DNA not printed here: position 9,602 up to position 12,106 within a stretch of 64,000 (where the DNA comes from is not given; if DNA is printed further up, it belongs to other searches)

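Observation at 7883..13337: Sugar-type ABC importer operon carrying a 734-aa secreted PHP/CehA-family multidomain protein between its SBP and permease genes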

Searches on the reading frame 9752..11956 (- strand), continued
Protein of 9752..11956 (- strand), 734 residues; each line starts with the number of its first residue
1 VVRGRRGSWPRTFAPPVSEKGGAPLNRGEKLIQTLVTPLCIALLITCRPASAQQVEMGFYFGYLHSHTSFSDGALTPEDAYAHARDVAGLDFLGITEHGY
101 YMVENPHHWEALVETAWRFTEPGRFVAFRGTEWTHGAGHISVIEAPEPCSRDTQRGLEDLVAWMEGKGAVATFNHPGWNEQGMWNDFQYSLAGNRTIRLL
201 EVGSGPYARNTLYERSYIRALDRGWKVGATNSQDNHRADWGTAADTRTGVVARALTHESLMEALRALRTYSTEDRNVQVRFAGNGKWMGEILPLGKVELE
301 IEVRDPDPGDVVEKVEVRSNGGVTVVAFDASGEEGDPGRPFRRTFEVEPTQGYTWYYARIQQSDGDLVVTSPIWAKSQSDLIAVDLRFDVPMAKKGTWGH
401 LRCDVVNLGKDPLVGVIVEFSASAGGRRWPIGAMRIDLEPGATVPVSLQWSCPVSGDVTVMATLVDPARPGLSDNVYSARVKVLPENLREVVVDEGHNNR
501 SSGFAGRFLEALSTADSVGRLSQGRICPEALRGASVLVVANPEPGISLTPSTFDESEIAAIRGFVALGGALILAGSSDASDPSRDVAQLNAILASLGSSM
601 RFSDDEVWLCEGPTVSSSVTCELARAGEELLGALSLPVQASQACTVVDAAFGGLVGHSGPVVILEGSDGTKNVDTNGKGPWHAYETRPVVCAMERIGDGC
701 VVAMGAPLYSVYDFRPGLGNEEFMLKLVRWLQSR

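Call 57: search_protein_families(library=pfam, proteins=[L052:9875-12238:+, L052:12359-14824:+, L052:14836-16221:+, L052:8114-9439:-, L042:7295-13417:+, L040:7178-12070:+], max_evalue=0.001)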
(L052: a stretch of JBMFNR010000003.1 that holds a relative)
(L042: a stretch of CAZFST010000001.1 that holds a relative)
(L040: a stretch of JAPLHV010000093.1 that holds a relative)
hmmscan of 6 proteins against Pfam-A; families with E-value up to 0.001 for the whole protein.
L052:9875-12238:+ (787 aa): 4 families
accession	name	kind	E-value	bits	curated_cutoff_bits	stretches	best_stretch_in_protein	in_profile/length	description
PF14258.12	DUF4350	-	1.6e-07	32.2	30.4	1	604-708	12-97/181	Domain of unknown function (DUF4350)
PF02811.25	PHP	-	7.1e-06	26.9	26.4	1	51-109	2-41/164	PHP domain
PF12228.14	DUF3604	-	1.2e-05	24.5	20.4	0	100-134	140-174/591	Protein of unknown function (DUF3604)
PF09822.16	ABC_transp_aux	-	5.3e-05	23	34.7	1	584-696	2-124/288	ABC-type uncharacterized transport system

L052:12359-14824:+ (821 aa): 25 families
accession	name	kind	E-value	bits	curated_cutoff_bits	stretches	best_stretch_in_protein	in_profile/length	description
PF07724.20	AAA_2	-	6.9e-72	241.3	27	1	542-716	1-166/166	AAA domain (Cdc48 subfamily)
PF17871.7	AAA_lid_9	-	2.5e-32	111.3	22.8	1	350-450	2-102/104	AAA lid domain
PF02861.25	Clp_N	-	3.6e-31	107.5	20.7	2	91-140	1-50/53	Clp amino terminal domain, pathogenicity island component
PF10431.15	ClpB_D2-small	-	9.6e-30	102.9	21.9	1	722-802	1-81/81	C-terminal, D2-small domain, of ClpB protein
PF00004.35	AAA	-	2.3e-25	90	21.2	2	211-343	2-126/131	ATPase family associated with various cellular activities (AAA)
PF07728.20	AAA_5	-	3.1e-18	66.6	22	1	547-668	2-125/139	AAA domain (dynein-related subfamily)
PF13191.12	AAA_16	-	4.6e-13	50.4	32.6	1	188-232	2-49/167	AAA ATPase domain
PF13401.12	AAA_22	-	6.3e-11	43.1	27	0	545-642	6-110/130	AAA domain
PF12775.13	AAA_7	-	1.5e-09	38.1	25.8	1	193-290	20-112/181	P-loop containing dynein motor region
PF20720.3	nSTAND3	-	2e-07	31.3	27.2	0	545-582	18-55/155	Novel STAND NTPase 3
PF00158.32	Sigma54_activat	-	3.7e-07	30.4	20.2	1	547-647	25-124/168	Sigma-54 interaction domain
PF05621.17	TniB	-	5.1e-07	29.7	22.4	1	195-346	23-185/189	Bacterial TniB protein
PF13173.12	AAA_14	-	1.3e-05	25.6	27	0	547-643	5-88/129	AAA domain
PF01695.23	IstB_IS21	-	2e-05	24.7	24.1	0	548-565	96-113/238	IstB-like ATP binding protein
PF20030.5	bpMoxR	-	3.7e-05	23.3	27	0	188-234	14-57/205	MoxR domain in the MoxR-vWA-beta-propeller ternary systems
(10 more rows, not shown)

L052:14836-16221:+ (461 aa): 14 families
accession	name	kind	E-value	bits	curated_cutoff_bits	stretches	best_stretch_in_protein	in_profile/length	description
PF06745.19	ATPase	-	2.5e-19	70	26.6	2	75-164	1-90/231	KaiC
PF13481.12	AAA_25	-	2.6e-16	60.3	27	1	71-225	11-194/195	AAA domain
PF18073.7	Zn_ribbon_LapB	-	6.7e-12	45.3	25.7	1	8-34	1-27/28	Rubredoxin metal binding domain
PF03796.21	DnaB_C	-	9.6e-10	38.7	27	1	76-188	3-118/255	DnaB-like helicase C terminal domain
PF00154.27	RecA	-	4e-07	30.2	27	1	85-208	44-165/262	recA bacterial DNA recombination protein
PF00004.35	AAA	-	3.1e-06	28.1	21.2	1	96-186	1-73/131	ATPase family associated with various cellular activities (AAA)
PF20720.3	nSTAND3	-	4.6e-05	23.6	27.2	1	94-136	18-59/155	Novel STAND NTPase 3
PF13401.12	AAA_22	-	4.7e-05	24.1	27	1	94-219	6-122/130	AAA domain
PF05362.19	Lon_C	-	0.00011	22.3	21.1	1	352-455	94-203/205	Lon protease (S16) C-terminal proteolytic domain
PF25199.1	nSTAND_NTPase5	-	0.00021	21.6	34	1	92-137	40-85/145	Novel STAND NTPase 5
PF13191.12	AAA_16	-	0.00029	21.8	32.6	1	92-132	21-60/167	AAA ATPase domain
PF13541.12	ChlI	-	0.00035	20.9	27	1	347-426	38-119/121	Subunit ChlI of Mg-chelatase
PF07088.17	GvpD_P-loop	-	0.0007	20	24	0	92-134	9-49/189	GvpD gas vesicle protein, P-loop domain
PF13479.12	AAA_24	-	0.00083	19.7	27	0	93-183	2-77/195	AAA domain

L052:8114-9439:- (441 aa): 6 families
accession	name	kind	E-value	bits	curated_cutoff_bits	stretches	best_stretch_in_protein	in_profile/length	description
PF01018.28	GTP1_OBG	-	3.1e-62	209.2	27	1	9-163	1-155/155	GTP1/OBG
PF01926.29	MMR_HSR1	-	2.5e-24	86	21.9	1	166-276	1-99/113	50S ribosome-binding GTPase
PF09269.16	DUF1967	-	1.4e-14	54.4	27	1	373-439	3-70/70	Domain of unknown function (DUF1967)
PF02421.24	FeoB_N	-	1.5e-11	44.5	27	1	167-330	3-153/156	Ferrous iron transport protein B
PF16897.10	MMR_HSR1_Xtn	-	1.7e-05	25.2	35.2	1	284-336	57-103/106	C-terminal region of MMR_HSR1 domain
PF04670.18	Gtr1_RagA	-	0.00017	21.6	22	1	169-315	4-144/232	Gtr1/RagA G protein conserved region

L042:7295-13417:+ (2040 aa): 9 families
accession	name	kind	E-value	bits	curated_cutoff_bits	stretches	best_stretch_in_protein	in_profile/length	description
PF04231.19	Endonuclease_1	-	3.2e-39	135.5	25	1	250-467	1-235/235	Endonuclease I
PF18942.5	DUF5689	-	1.2e-16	61.7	28.6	1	508-681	23-217/217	Family of unknown function (DUF5689)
PF00932.25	LTD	-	1.6e-10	41.7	34.3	1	48-160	4-107/109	Lamin Tail Domain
PF01336.31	tRNA_anti-codon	-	1.6e-07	31.6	27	0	628-678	25-72/75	OB-fold nucleic acid binding domain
PF00404.24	Dockerin_1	-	3.1e-07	30.9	22.9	1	1973-2033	2-52/57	Dockerin type I domain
PF07705.17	CARDB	-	4.1e-07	30.6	22.7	1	1248-1327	8-83/101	CARDB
PF19077.6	Big_13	-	3.1e-06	28.1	27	1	834-895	39-100/102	Bacterial Ig-like domain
PF02811.25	PHP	-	3e-05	24.8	26.4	1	907-957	2-53/164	PHP domain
PF12228.14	DUF3604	-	0.00068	18.6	20.4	0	938-994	109-166/591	Protein of unknown function (DUF3604)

L040:7178-12070:+ (1630 aa): 3 families
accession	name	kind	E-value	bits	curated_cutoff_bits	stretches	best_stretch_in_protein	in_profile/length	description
PF19190.6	BACON_2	-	2.9e-13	50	25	2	1386-1451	23-92/94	Viral BACON domain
PF19077.6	Big_13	-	1.5e-05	25.9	27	1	284-352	27-92/102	Bacterial Ig-like domain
PF07705.17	CARDB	-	0.00026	21.6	22.7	0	686-769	3-82/101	CARDB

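Call 61: search_protein_families(library=pfam, alignment_id=A2, max_evalue=0.0001)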
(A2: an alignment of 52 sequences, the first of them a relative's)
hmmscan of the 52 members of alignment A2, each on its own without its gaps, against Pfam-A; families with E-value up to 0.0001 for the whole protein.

A. member 1, L036:3261-4790:+ (510 aa): 1 family
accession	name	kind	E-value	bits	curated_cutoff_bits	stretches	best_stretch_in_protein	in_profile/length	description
PF19077.6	Big_13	-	3.4e-06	27.9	27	1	426-501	27-100/102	Bacterial Ig-like domain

B. families by the number of members that match (of 52 scanned): 34 families (the first 25 are shown)
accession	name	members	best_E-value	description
PF13290.12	CHB_HEX_C_1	18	4.7e-30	Chitobiase/beta-hexosaminidase C-terminal domain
PF01336.31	tRNA_anti-codon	15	9.2e-10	OB-fold nucleic acid binding domain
PF18942.5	DUF5689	11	1.3e-17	Family of unknown function (DUF5689)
PF13287.12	Fn3_assoc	10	2.1e-24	Fn3 associated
PF03174.19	CHB_HEX_C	9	3.8e-11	Chitobiase/beta-hexosaminidase C-terminal domain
PF00754.31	F5_F8_type_C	7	2.3e-08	F5/8 type C domain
PF00395.25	SLH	6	9.4e-36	S-layer homology domain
PF00932.25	LTD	5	4.6e-29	Lamin Tail Domain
PF02368.24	Big_2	4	8.5e-109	Bacterial Ig-like domain (group 2)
PF22359.2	Big-like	3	6e-30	Bacterial Ig-like domain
PF18998.6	Flg_new_2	3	2.4e-13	Divergent InlB B-repeat domain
PF21461.3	HL_N-beta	3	6.9e-08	Hyaluronate lyase, N-terminal beta-sheet domain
PF19077.6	Big_13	3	1.1e-06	Bacterial Ig-like domain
PF19127.6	Choline_bind_3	2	1.1e-18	Choline-binding repeat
PF00047.31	ig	2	2.9e-08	Immunoglobulin domain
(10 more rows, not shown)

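Call 74: search_protein_families(library=phrogs, proteins=[window:9752-11956:-], max_evalue=0.01)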
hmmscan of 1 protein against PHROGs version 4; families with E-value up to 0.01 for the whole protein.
window:9752-11956:- (734 aa): 0 families
